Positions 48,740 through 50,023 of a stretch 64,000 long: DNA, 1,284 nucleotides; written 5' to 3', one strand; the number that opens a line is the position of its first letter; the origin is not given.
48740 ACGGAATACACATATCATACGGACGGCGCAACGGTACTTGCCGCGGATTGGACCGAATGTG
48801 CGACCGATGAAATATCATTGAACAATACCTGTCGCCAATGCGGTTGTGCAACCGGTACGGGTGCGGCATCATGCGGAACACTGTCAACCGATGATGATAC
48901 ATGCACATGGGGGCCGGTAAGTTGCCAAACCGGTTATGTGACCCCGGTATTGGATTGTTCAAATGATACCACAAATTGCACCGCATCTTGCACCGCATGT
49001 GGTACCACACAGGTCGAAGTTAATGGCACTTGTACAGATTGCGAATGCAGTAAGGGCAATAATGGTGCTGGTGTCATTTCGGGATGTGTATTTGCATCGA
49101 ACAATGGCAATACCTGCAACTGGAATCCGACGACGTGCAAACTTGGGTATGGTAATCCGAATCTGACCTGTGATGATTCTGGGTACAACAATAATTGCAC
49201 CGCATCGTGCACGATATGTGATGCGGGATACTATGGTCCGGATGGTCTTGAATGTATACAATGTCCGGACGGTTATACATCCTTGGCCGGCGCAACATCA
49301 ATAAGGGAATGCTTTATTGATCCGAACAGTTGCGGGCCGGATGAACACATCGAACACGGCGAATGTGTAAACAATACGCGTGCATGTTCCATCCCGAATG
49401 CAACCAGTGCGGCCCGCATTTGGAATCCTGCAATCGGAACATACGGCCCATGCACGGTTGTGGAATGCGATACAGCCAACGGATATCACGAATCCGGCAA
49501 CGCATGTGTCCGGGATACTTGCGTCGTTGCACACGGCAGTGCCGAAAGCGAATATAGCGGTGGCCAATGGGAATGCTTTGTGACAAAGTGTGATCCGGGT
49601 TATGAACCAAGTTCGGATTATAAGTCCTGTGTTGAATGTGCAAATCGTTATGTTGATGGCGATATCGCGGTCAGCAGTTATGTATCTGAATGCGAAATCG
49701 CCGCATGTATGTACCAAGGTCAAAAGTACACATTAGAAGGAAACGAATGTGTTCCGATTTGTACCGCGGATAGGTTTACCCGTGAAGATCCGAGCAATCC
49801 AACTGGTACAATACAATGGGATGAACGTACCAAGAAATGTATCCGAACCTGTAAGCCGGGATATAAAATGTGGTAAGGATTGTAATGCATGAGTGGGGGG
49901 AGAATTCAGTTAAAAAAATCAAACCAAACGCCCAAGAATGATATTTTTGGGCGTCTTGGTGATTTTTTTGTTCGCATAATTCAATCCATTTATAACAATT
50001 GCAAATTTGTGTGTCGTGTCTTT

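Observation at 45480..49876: Eukaryote-like ephrin-receptor-like (GCC2/GCC3) cysteine motifs in the C-terminal ~1450 aa of the giant protein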

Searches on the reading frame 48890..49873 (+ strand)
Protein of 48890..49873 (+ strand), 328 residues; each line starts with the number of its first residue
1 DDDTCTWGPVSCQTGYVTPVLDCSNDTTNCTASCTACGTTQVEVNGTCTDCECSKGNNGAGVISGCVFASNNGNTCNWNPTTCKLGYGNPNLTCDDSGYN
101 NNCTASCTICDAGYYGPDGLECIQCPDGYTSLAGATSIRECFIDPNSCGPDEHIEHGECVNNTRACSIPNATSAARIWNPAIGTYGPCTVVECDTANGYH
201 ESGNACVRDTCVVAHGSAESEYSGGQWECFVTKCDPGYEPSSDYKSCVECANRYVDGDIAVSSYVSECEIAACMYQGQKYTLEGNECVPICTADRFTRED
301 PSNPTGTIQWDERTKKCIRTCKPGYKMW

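Call 35: predict_structure(alignment_id=A3)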
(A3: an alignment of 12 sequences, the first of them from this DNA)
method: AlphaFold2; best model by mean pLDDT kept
length: 328 residues; sequences in the alignment: 12
mean_pLDDT: 66.6   pTM: 0.32
mean pLDDT of the five models: 66.6, 66.3, 65.7, 63.8, 61.2
residues with pLDDT >= 90: 28; 70-90: 123; 50-70: 115; < 50: 62
segments of 3 or more residues with pLDDT < 50: 1-9, 51-80, 97-102, 262-267, 269-272, 274-277
pLDDT, mean of each block of 10 residues (from residue 1): 43 56 59 59 55 38 34 37 71 53 66 86 89 88 83 83 91 91 89 81 73 72 66 73 79 60 48 52 62 55 65 72 72
secondary structure, 60 per line:
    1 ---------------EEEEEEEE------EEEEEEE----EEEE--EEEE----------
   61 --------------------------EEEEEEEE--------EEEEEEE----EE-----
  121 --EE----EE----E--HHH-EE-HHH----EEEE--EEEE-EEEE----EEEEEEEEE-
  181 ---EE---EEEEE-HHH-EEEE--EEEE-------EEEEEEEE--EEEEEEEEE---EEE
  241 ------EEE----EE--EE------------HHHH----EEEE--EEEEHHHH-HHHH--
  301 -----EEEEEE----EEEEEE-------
elements in order: E16-23 E30-36 E41-44 E47-50 E87-94 E103-109 E152-155 E158-161 E163-166 E171-179 E189-193 E199-202 E205-208 E216-223 E226-234 E238-240 E247-249 H272-275 E280-283 E286-289 H290-293 H295-298 E306-311 E316-321

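Call 39: fold_search(model_id=the predicted structure, library=pdb)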
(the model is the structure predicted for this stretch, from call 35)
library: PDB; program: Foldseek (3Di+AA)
matches with E <= 10: 440; with E <= 0.001: 0
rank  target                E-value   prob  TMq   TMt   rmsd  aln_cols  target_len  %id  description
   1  8wa2_C                1.3e-03  0.80  0.15  0.04  22.6       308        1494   16  cryo-EM structure of native mastigonemes isolated from Chlamydomonas reinhardtii at 3.0 angstrom resolution (released 2024-04-10)
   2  8wa2_D                2.5e-03  0.82  0.15  0.04  24.6       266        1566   17  cryo-EM structure of native mastigonemes isolated from Chlamydomonas reinhardtii at 3.0 angstrom resolution (released 2024-04-10)
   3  7n4y_A                6.0e-03  0.98  0.19  0.04  11.4       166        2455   16  The structure of bovine thyroglobulin with iodinated tyrosines (released 2021-11-10)
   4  6phf_E                6.0e-03  0.75  0.13  0.20  19.7       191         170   13  Pfs25 in complex with the human transmission blocking antibody 2587 (released 2019-10-02)
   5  8wa2_A                6.7e-03  0.75  0.15  0.05  14.9       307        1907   13  cryo-EM structure of native mastigonemes isolated from Chlamydomonas reinhardtii at 3.0 angstrom resolution (released 2024-04-10)
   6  1z1y_B                1.0e-02  0.54  0.13  0.20  26.6       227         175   14  Crystal structure of Methylated Pvs25, an ookinete protein from Plasmodium vivax (released 2005-12-06)
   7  9vqm_D                1.1e-02  0.60  0.12  0.06  15.7       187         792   16  Cryo-EM structure of Elapor1WT in tetrameric form (released 2025-07-23)
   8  1z1y_A                1.5e-02  0.57  0.13  0.21  26.5       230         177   14  Crystal structure of Methylated Pvs25, an ookinete protein from Plasmodium vivax (released 2005-12-06)
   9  8ezm_A                3.0e-02  0.60  0.14  0.23  19.9       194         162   13  Pfs25 in complex with transmission-reducing antibody AS01-63 (released 2023-08-16)
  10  8wa2_E                3.2e-02  0.18  0.13  0.04  21.4       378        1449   15  cryo-EM structure of native mastigonemes isolated from Chlamydomonas reinhardtii at 3.0 angstrom resolution (released 2024-04-10)
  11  3me4_A                3.4e-02  0.33  0.11  0.20  18.3       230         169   13  Crystal structure of mouse RANK (released 2010-06-02)
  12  7p3i_A                3.4e-02  0.23  0.10  0.18  19.8       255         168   15  Crystal structure of human CD40/TNFRSF5 in complex with the anti-CD40 DARPin protein (released 2022-04-06)
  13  9b4h_A                3.6e-02  0.38  0.16  0.03  21.5       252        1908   17  Chlamydomonas reinhardtii mastigoneme filament (released 2024-04-10)
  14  8wa2_F                3.8e-02  0.20  0.14  0.04  21.6       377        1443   15  cryo-EM structure of native mastigonemes isolated from Chlamydomonas reinhardtii at 3.0 angstrom resolution (released 2024-04-10)
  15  8ag1_A                4.7e-02  0.44  0.14  0.26  12.5       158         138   18  Crystal structure of a novel OX40 antibody (released 2023-07-19)
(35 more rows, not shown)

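Call 68: find_related_loci(query=A3, collection=genome_contigs, flank=3000)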
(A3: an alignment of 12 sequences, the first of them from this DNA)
Query A3 (328 aa) in genome_contigs; peptide patterns used: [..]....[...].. (x = any residue, [..] = any of these).
152 stretches matched a pattern; 136 encode a relative of the query (tblastn E <= 1e-3); the best 80 are kept; 80 distinct loci.
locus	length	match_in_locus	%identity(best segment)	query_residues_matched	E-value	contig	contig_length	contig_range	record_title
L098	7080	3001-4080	79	1-328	2e-166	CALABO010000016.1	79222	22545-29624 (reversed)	MAG TPA_asm: uncultured proteobacterium isolate SRR6425765_bin.2_CONCOCT_v1.1_MAG genome assembly, contig: ERZ1767560.16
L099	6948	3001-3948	78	12-328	3e-160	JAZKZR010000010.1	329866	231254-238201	MAG: Candidatus Enterousia sp. isolate T1900045086_TC20190080.MAGScoT_cleanbin_000026 SGB_4685_k141_2971495, whole genom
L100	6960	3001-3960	59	1-328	1e-110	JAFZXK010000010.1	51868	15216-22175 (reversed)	MAG: Alphaproteobacteria bacterium isolate RGIG8185 Water_buffalos_Rumen-3__c698811, whole genome shotgun sequence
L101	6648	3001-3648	65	107-328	1e-88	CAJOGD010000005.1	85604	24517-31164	uncultured Alphaproteobacteria bacterium isolate Red_deer_3_mag_193 genome assembly, contig: scaffold_328, whole genome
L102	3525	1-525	69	150-328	3e-74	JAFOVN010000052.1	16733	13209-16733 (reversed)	MAG: Alphaproteobacteria bacterium isolate RGIG837 Dairy_cattle_Omasum.Co__c4715732, whole genome shotgun sequence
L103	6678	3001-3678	53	73-328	3e-69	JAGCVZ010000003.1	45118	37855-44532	MAG: Alphaproteobacteria bacterium isolate RGIG10173 Yak_Rumen-4__c318245, whole genome shotgun sequence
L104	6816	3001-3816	46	33-328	3e-64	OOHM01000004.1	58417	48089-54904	uncultured proteobacterium isolate RUG585 genome assembly, contig: scaffold_214, whole genome shotgun sequence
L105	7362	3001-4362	48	51-328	3e-63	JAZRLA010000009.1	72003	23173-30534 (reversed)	MAG: Candidatus Enterousia sp. isolate T1900045443_YK20190134.MAGScoT_cleanbin_000016 SGB_7130_k141_1034079, whole genom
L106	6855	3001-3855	43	34-328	1e-63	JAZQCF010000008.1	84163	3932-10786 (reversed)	MAG: Candidatus Enterousia sp. isolate T1900044638_TS20190104.MAGScoT_cleanbin_000062 SGB_1213_k141_1720273, whole genom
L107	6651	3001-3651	48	101-328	2e-61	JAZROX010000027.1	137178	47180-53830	MAG: Candidatus Enterousia sp. isolate T1900045382_YK20190072.MAGScoT_cleanbin_000029 SGB_6903_k141_1999282, whole genom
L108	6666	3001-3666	50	94-328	8e-61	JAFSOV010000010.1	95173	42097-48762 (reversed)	MAG: Alphaproteobacteria bacterium isolate RGIG3338 Goat_Reticulum-6__c216771, whole genome shotgun sequence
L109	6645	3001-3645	50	101-328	5e-60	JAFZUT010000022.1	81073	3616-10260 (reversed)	MAG: Alphaproteobacteria bacterium isolate RGIG8116 Water_buffalos_Rumen-3__c1677767, whole genome shotgun sequence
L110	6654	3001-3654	47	100-328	3e-58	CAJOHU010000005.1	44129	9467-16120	uncultured Alphaproteobacteria bacterium isolate Red_deer_4_mag_124 genome assembly, contig: scaffold_1042, whole genome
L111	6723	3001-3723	46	83-328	4e-57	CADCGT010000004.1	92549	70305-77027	MAG: uncultured proteobacterium isolate RUG14636 genome assembly, contig: RUG14636_asm_4, whole genome shotgun sequence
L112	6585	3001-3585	51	124-328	3e-54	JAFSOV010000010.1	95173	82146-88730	MAG: Alphaproteobacteria bacterium isolate RGIG3338 Goat_Reticulum-6__c216771, whole genome shotgun sequence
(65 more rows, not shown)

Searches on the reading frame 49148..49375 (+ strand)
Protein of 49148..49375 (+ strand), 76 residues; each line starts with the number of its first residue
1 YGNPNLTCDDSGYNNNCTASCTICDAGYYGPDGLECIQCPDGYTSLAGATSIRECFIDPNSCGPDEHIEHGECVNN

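Call 7: search_protein_families(library=pfam, proteins=[window:49148-49375:+], max_evalue=10)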
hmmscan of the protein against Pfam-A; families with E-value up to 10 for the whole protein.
window:49148-49375:+ (76 aa): 5 families
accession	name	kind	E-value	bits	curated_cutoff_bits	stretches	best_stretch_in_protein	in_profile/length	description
PF07699.19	Ephrin_rec_like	-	6.4e-05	23.1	23.1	1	13-55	3-48/48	Tyrosine-protein kinase ephrin type A/B receptor-like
PF23091.2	TNFR_ELAPOR1_6th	-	0.01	16.2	33.2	1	12-42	5-35/41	ELAPOR1-like, TNF receptor-like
PF24633.1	DUF7630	-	0.4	11.3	27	1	36-49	25-38/45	Domain of unknown function (DUF7630)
PF07562.20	NCD3G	-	0.44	10.9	38.9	2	16-45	24-54/54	Nine Cysteines Domain of family 3 GPCR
PF20626.4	EGF_Sp38_C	-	0.8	10.2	24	1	15-50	13-47/50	Zona-pellucida-binding protein (Sp38) C-terminal EGF-like domain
